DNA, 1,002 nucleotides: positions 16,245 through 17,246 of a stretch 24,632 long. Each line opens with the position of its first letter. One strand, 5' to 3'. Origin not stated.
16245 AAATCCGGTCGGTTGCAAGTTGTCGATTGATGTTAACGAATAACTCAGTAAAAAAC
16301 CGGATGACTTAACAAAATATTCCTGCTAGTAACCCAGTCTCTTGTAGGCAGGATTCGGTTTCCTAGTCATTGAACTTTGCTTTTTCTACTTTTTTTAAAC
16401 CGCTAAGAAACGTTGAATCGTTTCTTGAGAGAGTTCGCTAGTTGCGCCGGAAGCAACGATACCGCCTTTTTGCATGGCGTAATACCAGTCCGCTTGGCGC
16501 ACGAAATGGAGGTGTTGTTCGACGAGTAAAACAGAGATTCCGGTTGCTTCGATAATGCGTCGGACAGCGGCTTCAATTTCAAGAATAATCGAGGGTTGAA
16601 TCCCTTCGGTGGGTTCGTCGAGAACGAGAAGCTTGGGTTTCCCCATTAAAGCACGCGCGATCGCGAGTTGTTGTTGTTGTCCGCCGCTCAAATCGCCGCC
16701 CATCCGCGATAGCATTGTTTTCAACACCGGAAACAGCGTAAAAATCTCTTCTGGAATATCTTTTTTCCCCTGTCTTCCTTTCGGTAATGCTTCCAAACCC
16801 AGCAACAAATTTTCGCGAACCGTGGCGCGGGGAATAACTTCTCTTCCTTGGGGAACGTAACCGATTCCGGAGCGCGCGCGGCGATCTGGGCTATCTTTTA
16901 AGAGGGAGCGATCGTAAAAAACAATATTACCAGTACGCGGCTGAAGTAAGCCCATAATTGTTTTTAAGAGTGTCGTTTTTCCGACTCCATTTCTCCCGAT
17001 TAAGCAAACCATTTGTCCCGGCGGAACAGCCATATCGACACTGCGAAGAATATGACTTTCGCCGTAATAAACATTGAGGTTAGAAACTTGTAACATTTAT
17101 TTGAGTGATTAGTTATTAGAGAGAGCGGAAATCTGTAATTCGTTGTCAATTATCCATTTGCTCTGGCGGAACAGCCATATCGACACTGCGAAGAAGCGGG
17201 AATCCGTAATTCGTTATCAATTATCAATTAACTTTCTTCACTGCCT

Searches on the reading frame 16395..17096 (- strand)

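Call 6: search_protein_families(library=pfam, proteins=[window:16395-17096:-])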
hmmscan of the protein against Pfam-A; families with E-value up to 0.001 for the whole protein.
window:16395-17096:- (233 aa): 6 families
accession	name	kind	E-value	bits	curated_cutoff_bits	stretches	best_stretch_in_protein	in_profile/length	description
PF00005.33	ABC_tran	-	9.1e-34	117.4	25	1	17-163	1-136/137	ABC transporter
PF13304.12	AAA_21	-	9.3e-10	39.5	27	1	30-112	2-96/304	AAA domain, putative AbiEii toxin, Type IV TA system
PF13401.12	AAA_22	-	8.4e-05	23.3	27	1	28-192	6-121/130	AAA domain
PF13555.12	AAA_29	-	0.00013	22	27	1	21-55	16-50/61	P-loop containing region of AAA domain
PF03193.22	RsgA_GTPase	-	0.00036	20.8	30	0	27-58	106-137/174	RsgA GTPase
PF05729.18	NACHT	-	0.0007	19.9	26.7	0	29-53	2-26/167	NACHT domain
